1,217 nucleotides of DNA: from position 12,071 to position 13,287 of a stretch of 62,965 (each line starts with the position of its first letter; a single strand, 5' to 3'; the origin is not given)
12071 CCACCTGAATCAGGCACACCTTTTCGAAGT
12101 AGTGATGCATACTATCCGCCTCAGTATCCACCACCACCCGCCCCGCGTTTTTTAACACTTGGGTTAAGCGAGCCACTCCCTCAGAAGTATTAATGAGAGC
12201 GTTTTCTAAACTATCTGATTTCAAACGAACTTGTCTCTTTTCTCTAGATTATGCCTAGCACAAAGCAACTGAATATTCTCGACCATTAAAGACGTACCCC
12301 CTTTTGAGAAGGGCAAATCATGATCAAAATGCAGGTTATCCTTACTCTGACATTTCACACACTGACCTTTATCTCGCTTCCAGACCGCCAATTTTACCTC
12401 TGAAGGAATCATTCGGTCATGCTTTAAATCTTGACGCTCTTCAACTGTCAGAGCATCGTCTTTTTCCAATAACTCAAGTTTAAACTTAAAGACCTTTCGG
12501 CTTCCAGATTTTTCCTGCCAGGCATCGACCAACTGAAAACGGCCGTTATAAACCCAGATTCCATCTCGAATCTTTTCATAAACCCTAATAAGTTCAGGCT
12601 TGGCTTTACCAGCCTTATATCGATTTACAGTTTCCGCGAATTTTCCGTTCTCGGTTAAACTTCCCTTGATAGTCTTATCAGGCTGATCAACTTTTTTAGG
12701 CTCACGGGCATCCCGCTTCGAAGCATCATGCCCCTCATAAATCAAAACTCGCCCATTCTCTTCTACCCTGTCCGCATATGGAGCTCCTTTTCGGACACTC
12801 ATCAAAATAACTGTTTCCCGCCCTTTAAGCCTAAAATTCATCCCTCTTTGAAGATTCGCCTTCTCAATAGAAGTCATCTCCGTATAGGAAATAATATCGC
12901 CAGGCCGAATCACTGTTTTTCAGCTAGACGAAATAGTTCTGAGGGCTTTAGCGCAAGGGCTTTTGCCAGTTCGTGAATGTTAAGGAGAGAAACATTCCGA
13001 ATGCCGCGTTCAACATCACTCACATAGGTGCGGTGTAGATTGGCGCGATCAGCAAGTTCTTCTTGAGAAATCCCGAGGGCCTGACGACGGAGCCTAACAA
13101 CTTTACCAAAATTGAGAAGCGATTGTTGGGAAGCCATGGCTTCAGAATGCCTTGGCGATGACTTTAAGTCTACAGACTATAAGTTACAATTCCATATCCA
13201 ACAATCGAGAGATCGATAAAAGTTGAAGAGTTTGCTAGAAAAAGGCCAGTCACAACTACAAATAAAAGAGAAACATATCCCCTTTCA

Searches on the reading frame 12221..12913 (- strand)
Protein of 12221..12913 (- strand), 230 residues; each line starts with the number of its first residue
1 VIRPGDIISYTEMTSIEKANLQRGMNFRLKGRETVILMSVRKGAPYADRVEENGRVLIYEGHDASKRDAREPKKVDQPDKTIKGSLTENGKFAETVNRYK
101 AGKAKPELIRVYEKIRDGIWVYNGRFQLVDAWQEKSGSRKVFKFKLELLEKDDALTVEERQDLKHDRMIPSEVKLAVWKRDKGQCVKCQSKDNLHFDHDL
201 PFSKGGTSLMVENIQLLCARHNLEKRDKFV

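Call 3: search_protein_families(library=pfam, proteins=[window:12221-12913:-], max_evalue=1)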
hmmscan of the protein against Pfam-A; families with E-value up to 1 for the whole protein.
window:12221-12913:- (230 aa): 3 families
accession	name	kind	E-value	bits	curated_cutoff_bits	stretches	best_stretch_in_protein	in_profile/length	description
PF02182.23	SAD_SRA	-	3.2e-07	30.7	30.7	1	22-148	30-144/148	SAD/SRA domain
PF01844.29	HNH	-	0.00012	22.6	21.4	1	185-225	1-44/47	HNH endonuclease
PF14279.12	HNH_5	-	0.0012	19.1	27.5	1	185-228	4-46/56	HNH endonuclease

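Call 4: search_protein_families(library=padloc, proteins=[window:12221-12913:-], max_evalue=1)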
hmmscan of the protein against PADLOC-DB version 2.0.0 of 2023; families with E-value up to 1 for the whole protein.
window:12221-12913:- (230 aa): 2 families
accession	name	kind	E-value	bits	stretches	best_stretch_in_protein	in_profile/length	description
PDLC03418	REase_II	-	4.2e-06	24.1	1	173-228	315-372/372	Type II restriction enzyme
PDLC03478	REase_II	-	0.00026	18.8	1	166-227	93-160/219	Type II restriction enzyme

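Call 5: search_protein_families(library=ncbifam, proteins=[window:12221-12913:-], max_evalue=1)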
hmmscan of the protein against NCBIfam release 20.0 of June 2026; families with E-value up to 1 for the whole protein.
window:12221-12913:- (230 aa): 1 family
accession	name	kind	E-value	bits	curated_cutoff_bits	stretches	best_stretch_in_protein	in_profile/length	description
NF040563.1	guided_IscB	equivalog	1.1e-05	24.8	175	1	164-228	174-238/314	RNA-guided endonuclease IscB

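Call 43: find_homologous_proteins(query=window:12221-12913:-, max_evalue=0.001)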
Query window:12221-12913:- (230 aa): 7987 proteins with E <= 0.001 among 8000 candidates; the best 120 are listed.
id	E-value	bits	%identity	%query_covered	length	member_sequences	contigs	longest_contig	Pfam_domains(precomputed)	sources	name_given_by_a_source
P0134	2.1e-150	516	100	100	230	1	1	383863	PF02182.24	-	-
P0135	3.3e-103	362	70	100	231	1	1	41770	PF01844.30,PF14279.13,PF02182.24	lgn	-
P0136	2.8e-99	349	70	100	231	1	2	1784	PF01844.30,PF14279.13,PF02182.24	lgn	-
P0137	1.1e-97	344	66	99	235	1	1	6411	PF01844.30,PF14279.13,PF02182.24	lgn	-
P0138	1.4e-97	344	67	100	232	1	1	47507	PF01844.30,PF02182.24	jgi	jgi:hypothetical protein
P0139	2.4e-97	343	67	99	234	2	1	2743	PF01844.30,PF14279.13,PF02182.24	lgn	-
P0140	2.6e-97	343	67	99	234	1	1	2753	PF01844.30,PF14279.13,PF02182.24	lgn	-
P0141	5.3e-97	342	66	100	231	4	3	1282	PF01844.30,PF14279.13,PF02182.24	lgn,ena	-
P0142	9.0e-97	341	64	99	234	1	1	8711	PF01844.30,PF14279.13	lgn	-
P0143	1.0e-96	341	64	99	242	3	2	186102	PF01844.30,PF14279.13,PF02182.24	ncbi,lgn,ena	-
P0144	2.5e-96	340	65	99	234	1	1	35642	PF01844.30,PF14279.13,PF02182.24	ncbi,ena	-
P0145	1.3e-95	337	65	99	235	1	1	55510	PF01844.30,PF14279.13,PF02182.24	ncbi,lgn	-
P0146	1.4e-95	337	66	100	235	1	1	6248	PF01844.30,PF14279.13,PF02182.24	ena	-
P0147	2.0e-95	337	65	99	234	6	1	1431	PF01844.30,PF14279.13,PF02182.24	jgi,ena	-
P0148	2.1e-95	337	66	100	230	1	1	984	PF01844.30,PF14279.13,PF02182.24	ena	-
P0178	2.8e-94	333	66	100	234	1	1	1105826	PF01844.30,PF14279.13,PF02182.24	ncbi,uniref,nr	ncbi:HNH endonuclease [Flavisolibacter nicotianae]|uniref:HNH endonuclease n=1 Tax=Flavisolibacter n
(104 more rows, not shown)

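Call 44: search_solved_structures(query=window:12221-12913:-, max_evalue=1, show_alignments=1)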
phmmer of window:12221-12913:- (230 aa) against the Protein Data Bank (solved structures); distinct sequences matched with E-value up to 1: 4.
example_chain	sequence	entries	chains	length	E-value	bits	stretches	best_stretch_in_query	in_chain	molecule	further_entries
6a5k_A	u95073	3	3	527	0.0027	20.6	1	18-153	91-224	Histone-lysine N-methyltransferase, H3 lysine-9 specific SUVH6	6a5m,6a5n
4nj5_A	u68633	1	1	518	0.066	16.1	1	111-151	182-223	Probable histone-lysine N-methyltransferase, H3 lysine-9 specific SUVH9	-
5zum_A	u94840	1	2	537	0.075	15.9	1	106-215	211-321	dipeptidyl-peptidase III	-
9nvu_P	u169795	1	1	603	0.8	12.5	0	173-226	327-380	OrufIscB-REC-swap 49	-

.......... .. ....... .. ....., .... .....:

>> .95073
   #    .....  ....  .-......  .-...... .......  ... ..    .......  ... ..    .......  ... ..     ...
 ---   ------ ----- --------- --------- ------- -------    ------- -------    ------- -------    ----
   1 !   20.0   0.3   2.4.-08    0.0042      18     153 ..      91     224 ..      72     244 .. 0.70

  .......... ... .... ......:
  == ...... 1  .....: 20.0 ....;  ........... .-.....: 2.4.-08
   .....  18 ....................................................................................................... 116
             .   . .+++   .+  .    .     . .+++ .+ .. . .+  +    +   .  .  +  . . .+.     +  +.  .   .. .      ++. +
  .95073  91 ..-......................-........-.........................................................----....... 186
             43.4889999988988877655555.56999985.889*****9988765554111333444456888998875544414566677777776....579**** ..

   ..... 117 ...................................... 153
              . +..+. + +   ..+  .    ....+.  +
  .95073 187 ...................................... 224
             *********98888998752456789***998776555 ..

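Call 45: find_encoding_contigs(protein=P0135, flank=6000, max_places=1)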
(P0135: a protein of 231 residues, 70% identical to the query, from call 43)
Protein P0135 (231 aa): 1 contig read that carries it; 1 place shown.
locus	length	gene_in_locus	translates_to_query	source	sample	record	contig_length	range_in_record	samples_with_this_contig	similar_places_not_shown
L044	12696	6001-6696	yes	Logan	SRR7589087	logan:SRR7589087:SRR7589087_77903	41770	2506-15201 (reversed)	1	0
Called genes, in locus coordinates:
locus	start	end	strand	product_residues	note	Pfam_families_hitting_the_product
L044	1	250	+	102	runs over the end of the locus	PF21716:dnstrm_HI1420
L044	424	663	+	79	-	PF02661:Fic (weak)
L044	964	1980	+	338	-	PF00089:Trypsin, PF13365:Trypsin_2, PF17820:PDZ_6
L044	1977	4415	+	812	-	PF10101:DUF2339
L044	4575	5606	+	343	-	-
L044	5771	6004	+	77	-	PF12844:HTH_19 (weak), PF13560:HTH_31, PF01381:HTH_3, PF13443:HTH_26 (weak)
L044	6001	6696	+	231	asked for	PF02182:SAD_SRA (weak), PF01844:HNH (weak), PF14279:HNH_5 (weak)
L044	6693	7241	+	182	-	-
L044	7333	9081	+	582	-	PF13489:Methyltransf_23, PF08241:Methyltransf_11, PF08242:Methyltransf_12, PF13649:Methyltransf_25, PF01844:HNH (weak), PF13395:HNH_4 (weak)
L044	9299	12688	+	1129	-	PF00580:UvrD-helicase (faint), PF13086:AAA_11, PF13604:AAA_30 (weak), PF01443:Viral_helicase1 (faint), PF13245:AAA_19 (weak), PF13087:AAA_12, PF04480:DUF559 (weak), PF18741:MTES_1575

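Call 46: find_encoding_contigs(protein=P0178, flank=6000, max_places=1)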
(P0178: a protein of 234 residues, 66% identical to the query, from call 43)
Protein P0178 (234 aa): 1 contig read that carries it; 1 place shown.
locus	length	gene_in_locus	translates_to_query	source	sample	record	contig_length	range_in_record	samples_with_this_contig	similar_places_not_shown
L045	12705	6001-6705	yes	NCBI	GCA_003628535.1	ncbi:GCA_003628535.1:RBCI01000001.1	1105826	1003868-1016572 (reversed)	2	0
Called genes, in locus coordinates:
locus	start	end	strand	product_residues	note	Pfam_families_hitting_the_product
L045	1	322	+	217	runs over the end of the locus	PF21980:MksE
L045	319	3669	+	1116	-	-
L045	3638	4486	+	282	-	-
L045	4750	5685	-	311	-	PF26340:DNA-SBD_ScoMcrA, PF13391:HNH_2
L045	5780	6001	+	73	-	PF13560:HTH_31, PF12844:HTH_19, PF13443:HTH_26 (weak), PF01381:HTH_3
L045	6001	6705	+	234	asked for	PF02182:SAD_SRA (weak), PF01844:HNH, PF14279:HNH_5 (faint)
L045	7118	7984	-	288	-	PF20434:BD-FAE, PF07859:Abhydrolase_3, PF00135:COesterase (weak)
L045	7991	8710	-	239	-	PF01965:DJ-1_PfpI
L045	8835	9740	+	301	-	PF26566:PH_40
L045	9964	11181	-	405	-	PF02073:Peptidase_M29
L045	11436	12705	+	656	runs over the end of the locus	PF06739:SBBP (faint), PF18962:Por_Secre_tail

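Call 47: find_encoding_contigs(protein=P0143, flank=6000, max_places=1)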
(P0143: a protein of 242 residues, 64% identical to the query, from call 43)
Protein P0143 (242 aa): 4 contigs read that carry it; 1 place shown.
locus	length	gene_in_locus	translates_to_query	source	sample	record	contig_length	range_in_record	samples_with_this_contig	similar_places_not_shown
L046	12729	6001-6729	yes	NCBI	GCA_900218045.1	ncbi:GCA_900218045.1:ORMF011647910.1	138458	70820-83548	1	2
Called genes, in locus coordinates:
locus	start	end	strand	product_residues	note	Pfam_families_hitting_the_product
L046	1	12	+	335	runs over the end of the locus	PF13310:Virulence_RhuM, PF02661:Fic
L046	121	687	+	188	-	PF10543:ORF6N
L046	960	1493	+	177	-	PF10543:ORF6N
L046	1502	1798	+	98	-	PF15731:MqsA_antitoxin (weak), PF01381:HTH_3, PF13560:HTH_31 (weak)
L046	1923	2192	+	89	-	PF20582:UPF0758_N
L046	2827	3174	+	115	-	PF12643:MazG-like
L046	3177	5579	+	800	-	PF09848:SLFN-g3_helicase, PF20720:nSTAND3 (weak), PF00717:Peptidase_S24 (weak)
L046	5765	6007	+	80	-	-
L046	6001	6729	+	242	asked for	PF02182:SAD_SRA (weak), PF01844:HNH (weak), PF14279:HNH_5 (weak)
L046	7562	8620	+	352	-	PF02661:Fic, PF12802:MarR_2 (weak), PF13412:HTH_24 (weak)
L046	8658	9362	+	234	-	PF05708:Peptidase_C92 (faint)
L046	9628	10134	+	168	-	PF17761:DUF1016_N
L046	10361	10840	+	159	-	PF19502:DUF6036 (weak)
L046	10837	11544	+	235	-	-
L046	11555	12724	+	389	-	PF17761:DUF1016_N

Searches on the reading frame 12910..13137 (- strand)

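Call 3: search_protein_families(library=pfam, proteins=[window:12910-13137:-], max_evalue=1)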
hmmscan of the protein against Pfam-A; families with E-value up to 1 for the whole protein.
window:12910-13137:- (75 aa): 12 families
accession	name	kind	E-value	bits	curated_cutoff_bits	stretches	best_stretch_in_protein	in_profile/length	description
PF01381.28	HTH_3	-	2.1e-15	56.9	23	1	15-68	2-55/55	Helix-turn-helix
PF13560.12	HTH_31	-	9.1e-11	42.3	27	1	10-68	2-61/64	Helix-turn-helix domain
PF13443.12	HTH_26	-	9.7e-06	26.2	22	1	21-71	9-60/63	Cro/C1-type HTH DNA-binding domain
PF01047.28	MarR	-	0.0015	18.8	24.6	1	19-42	14-37/59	MarR family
PF13413.12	HTH_25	-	0.0058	16.9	24.6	1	15-45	3-33/62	Helix-turn-helix domain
PF12844.13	HTH_19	-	0.012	15.9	30.2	1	11-72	1-62/64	Helix-turn-helix domain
PF13545.12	HTH_Crp_2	-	0.014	15.8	27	1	20-42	20-42/70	Crp-like helix-turn-helix domain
PF00157.23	Pou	-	0.026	14.9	27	1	4-40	3-37/72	Pou domain - N-terminal to homeobox domain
PF09339.16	HTH_IclR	-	0.061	13.5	22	0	52-72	19-39/52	IclR helix-turn-helix domain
PF13744.12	HTH_37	-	0.068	13.4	27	1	13-60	22-67/80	Helix-turn-helix domain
PF13412.12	HTH_24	-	0.1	12.7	21.9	0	22-39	17-34/48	Winged helix-turn-helix DNA-binding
PF05979.17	DUF896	-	0.12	12.7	24.2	1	20-48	15-43/64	Bacterial protein of unknown function (DUF896)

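Call 4: search_protein_families(library=padloc, proteins=[window:12910-13137:-], max_evalue=1)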
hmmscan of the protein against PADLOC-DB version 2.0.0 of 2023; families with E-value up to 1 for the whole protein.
window:12910-13137:- (75 aa): 19 families
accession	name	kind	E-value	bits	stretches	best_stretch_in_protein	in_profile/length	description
PDLC03665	Control_protein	-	5.7e-22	75.8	1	8-69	7-69/77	control protein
PDLC03666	Control_protein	-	6.1e-18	63.1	1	9-73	6-70/77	control protein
PDLC03664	Control_protein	-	6.4e-18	63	1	6-69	10-73/74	control protein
PDLC02926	HTH_VI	-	5.1e-13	47.1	1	9-74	1-66/92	-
PDLC03671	Control_protein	-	2.4e-10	38.5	1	13-63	18-68/84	control protein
PDLC03668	Control_protein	-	1.2e-08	33.3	1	13-63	12-62/79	control protein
PDLC04142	capH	-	1.7e-08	33.5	1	10-69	7-66/103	capH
PDLC03953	RmrA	-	5.9e-07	27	1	12-71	8-66/373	-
PDLC03536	REase_II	-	9.7e-07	26.7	1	12-64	13-65/237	Type II restriction enzyme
PDLC03954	RmrA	-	3.5e-05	20.9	1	6-66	6-67/380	-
PDLC03943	RmrA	-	3.7e-05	21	1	11-72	4-64/370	-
PDLC03952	RmrA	-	0.00025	18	1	17-69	30-81/395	-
PDLC03949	RmrA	-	0.00037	17.5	1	15-66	8-59/363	-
PDLC03946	RmrA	-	0.0037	14.1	1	14-71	7-63/357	-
PDLC04133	mad1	-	0.0038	15.5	1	23-44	6-27/60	mads_1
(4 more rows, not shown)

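Call 5: search_protein_families(library=ncbifam, proteins=[window:12910-13137:-], max_evalue=1)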
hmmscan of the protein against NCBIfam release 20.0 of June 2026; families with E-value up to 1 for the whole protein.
window:12910-13137:- (75 aa): 19 families
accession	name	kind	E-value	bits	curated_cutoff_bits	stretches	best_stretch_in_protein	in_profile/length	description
TIGR03070.1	couple_hipB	subfamily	4.9e-10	39.2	71.65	1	9-63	2-56/58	type II toxin-antitoxin system Y4mF family antitoxin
NF006015.0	PRK08154.1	subfamily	3.7e-09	36.2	204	1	4-70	25-91/314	anaerobic benzoate catabolism transcriptional regulator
NF046032.1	TransRegSlrRBacil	equivalog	5.1e-08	33.1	250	1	10-70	2-63/149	HTH-type transcriptional regulator SlrR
NF047948.1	male_kill_WMK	equivalog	4.8e-06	26.2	300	1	8-70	161-223/300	WO male-killing family protein Wmk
NF010465.0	PRK13890.1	equivalog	1.6e-05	25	96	1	8-63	5-59/121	conjugal transfer protein TrbA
NF041951.1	phage_RstR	subfamily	6.3e-05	23.2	80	1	10-64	3-57/108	RstR family transcriptional repressor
NF041677.1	trans_regClgR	equivalog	0.0001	22.4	170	1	10-68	9-67/113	transcriptional regulator ClgR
NF007257.0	PRK09706.1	subfamily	0.00018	21.3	101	1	9-66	5-62/135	transcriptional repressor DicA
TIGR00270.2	TIGR00270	equivalog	0.0006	19.7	110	1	9-61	75-127/159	multiprotein bridging factor aMBF1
TIGR02607.1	antidote_HigA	equivalog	0.00062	19.6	47.7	1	19-50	17-48/81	HigA family addiction module antitoxin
NF007408.0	PRK09943.1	equivalog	0.00068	19.2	211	1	8-74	6-72/185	HTH-type transcriptional regulator PuuR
NF041493.1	MobT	equivalog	0.001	17.9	600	1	15-61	2-48/383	MobT family relaxase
TIGR02612.1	mob_myst_A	hypoth_equivalog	0.0021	17.9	122.6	1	14-60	30-78/150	mobile mystery protein A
NF008109.0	PRK10856.1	equivalog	0.026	14.2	208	1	5-46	10-51/334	cytoskeleton protein RodZ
NF007271.0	PRK09726.1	equivalog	0.036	14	79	1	12-64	15-67/88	type II toxin-antitoxin system antitoxin HipB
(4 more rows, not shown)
